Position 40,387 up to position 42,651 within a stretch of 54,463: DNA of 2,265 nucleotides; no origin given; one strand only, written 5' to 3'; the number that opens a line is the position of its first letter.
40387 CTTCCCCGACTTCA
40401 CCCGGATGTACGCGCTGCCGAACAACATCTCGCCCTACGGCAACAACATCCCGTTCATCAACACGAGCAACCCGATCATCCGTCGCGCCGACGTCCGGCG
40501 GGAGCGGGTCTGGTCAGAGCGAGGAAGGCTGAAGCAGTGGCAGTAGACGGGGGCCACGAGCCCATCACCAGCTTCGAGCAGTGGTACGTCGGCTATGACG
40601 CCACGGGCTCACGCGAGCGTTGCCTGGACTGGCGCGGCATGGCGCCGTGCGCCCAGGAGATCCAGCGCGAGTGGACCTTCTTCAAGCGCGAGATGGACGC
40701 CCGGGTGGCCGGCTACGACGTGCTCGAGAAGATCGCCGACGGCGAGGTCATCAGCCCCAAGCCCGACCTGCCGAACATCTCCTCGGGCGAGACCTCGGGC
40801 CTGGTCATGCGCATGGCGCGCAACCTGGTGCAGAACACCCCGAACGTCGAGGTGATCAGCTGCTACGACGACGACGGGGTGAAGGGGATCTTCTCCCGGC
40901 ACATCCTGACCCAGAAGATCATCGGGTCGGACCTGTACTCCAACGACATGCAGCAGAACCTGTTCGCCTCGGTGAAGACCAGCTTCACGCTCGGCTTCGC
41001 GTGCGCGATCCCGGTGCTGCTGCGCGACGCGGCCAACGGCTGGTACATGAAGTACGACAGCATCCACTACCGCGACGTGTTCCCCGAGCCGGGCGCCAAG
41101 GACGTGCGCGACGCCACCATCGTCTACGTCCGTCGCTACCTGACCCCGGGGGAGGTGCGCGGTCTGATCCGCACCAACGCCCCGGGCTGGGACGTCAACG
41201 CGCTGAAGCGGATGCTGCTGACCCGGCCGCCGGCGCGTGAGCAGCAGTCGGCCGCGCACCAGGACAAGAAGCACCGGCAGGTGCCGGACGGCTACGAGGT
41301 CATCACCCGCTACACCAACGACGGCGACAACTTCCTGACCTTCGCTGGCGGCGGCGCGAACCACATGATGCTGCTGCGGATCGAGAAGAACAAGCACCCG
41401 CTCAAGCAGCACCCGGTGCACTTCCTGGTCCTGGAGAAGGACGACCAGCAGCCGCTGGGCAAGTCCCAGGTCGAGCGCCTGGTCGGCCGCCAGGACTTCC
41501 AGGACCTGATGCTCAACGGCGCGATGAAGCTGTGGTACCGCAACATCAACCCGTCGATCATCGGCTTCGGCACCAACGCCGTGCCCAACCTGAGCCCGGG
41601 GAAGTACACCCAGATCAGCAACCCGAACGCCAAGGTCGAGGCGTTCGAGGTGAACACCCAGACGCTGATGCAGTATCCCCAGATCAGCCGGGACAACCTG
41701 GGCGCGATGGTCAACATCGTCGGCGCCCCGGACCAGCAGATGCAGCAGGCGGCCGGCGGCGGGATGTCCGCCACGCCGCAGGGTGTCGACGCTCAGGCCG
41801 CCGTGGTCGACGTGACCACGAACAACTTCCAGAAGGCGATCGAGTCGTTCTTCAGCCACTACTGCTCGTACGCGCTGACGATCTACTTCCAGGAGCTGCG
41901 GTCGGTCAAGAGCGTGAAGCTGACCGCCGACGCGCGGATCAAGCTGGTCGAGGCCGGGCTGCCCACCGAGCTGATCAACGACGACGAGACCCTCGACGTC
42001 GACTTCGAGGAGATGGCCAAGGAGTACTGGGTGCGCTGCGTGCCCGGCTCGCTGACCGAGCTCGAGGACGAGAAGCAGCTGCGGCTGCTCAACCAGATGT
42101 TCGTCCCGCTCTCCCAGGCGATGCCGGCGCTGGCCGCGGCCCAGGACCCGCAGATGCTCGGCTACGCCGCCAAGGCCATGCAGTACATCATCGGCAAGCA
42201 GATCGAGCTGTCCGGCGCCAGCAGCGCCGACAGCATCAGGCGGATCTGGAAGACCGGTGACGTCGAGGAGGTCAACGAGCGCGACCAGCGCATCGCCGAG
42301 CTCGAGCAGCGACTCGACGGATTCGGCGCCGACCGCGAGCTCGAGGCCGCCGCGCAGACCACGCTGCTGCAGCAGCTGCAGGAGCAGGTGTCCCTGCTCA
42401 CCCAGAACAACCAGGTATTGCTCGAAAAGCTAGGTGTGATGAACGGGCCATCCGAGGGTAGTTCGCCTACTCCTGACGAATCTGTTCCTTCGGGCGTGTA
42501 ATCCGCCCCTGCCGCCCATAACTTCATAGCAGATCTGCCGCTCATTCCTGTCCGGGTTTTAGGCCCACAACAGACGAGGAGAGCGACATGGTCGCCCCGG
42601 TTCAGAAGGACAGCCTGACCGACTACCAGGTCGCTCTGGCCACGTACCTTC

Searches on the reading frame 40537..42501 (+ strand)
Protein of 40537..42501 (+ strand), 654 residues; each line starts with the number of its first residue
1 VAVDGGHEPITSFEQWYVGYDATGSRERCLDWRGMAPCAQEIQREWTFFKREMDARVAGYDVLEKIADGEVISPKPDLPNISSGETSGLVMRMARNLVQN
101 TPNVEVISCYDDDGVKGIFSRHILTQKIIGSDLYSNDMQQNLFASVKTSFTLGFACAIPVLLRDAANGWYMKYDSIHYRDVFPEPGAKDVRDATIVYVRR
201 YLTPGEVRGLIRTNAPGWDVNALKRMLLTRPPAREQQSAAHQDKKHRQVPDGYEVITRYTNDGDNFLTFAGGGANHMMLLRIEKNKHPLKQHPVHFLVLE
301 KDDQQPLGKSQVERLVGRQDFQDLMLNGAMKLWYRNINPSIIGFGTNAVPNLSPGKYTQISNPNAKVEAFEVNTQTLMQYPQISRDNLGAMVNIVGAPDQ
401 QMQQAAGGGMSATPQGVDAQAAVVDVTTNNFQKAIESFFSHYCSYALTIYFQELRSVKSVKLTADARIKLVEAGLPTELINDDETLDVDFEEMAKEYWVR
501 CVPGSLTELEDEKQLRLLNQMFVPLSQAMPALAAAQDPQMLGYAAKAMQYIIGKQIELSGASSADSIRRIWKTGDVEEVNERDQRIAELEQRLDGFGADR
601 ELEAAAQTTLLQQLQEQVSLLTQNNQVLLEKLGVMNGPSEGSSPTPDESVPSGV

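Call 17: search_dna_similar(query=window:40537-42501:+, collection=phages, mode=protein, max_rows=40)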
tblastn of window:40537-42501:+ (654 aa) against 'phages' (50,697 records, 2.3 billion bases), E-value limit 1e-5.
Records with a match: 58; places in all: 58; records where one place covers at least 80% of the query: 58.
Best place of each record, by identity: <60% 58.
By first word of the organism name: Microbacterium 57; Arthrobacter 1.
By host as written in the record: Microbacterium foliorum NRRL B-24224 31; Microbacterium foliorum NRRL B-24224 SEA 22; Microbacterium paraoxydans NRRL B-14843 2; Arthrobacter globiformis B-2979 1; Microbacterium foliorum 1; Microbacterium foliorum str. NRRL B-24224 1.
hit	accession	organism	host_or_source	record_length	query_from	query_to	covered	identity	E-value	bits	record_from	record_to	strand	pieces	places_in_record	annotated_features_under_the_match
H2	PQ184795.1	Arthrobacter phage MissAmericana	Arthrobacter globiformis B-2979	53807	10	648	98%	59.8%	0e+0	717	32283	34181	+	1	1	31: portal protein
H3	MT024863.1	Microbacterium phage Arete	Microbacterium foliorum NRRL B-24224 SEA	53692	8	600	91%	56.4%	0e+0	647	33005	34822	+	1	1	28: portal protein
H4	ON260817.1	Microbacterium phage Gshelby23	Microbacterium foliorum NRRL B-24224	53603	8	600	91%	56.4%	0e+0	647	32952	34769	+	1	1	26: portal protein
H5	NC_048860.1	Microbacterium phage Arete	Microbacterium foliorum NRRL B-24224 SEA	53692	8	600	91%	56.4%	0e+0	647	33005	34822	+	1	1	28: portal protein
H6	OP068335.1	Microbacterium phage Hannabella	Microbacterium foliorum NRRL B-24224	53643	8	600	91%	56.4%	0e+0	647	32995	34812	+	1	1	28: portal protein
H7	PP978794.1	Microbacterium phage Casino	Microbacterium foliorum NRRL B-24224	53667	8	600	91%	56.4%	0e+0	647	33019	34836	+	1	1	27: portal protein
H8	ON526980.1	Microbacterium phage DoTi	Microbacterium foliorum NRRL B-24224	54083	8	600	91%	55.7%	0e+0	648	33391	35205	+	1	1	28: portal protein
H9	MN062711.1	Microbacterium phage Araxxi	Microbacterium foliorum NRRL B-24224 SEA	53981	8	600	91%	55.5%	0e+0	647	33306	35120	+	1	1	28: portal protein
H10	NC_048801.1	Microbacterium phage Araxxi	Microbacterium foliorum NRRL B-24224 SEA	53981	8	600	91%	55.5%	0e+0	647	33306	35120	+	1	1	28: portal protein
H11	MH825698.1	Microbacterium phage Burro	Microbacterium paraoxydans NRRL B-14843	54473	6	600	91%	54.5%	0e+0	635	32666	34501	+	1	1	28: portal protein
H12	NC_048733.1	Microbacterium phage Burro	Microbacterium paraoxydans NRRL B-14843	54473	6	600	91%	54.5%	0e+0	635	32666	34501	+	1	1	28: portal protein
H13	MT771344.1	Microbacterium phage Zhengyi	Microbacterium foliorum NRRL B-24224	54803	8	595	90%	52.7%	0e+0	603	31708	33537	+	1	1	30: portal protein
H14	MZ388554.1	Microbacterium phage EugeneKrabs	Microbacterium foliorum NRRL B-24224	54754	8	595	90%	52.7%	0e+0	603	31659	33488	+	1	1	30: portal protein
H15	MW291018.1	Microbacterium phage Atraxi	Microbacterium foliorum NRRL B-24224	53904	2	595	91%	51.9%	0e+0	579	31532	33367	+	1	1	30: portal protein | 29: hypothetical protein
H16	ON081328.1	Microbacterium phage Morrill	Microbacterium foliorum NRRL B-24224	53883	2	595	91%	51.9%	0e+0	579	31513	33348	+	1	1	30: portal protein | 29: hypothetical protein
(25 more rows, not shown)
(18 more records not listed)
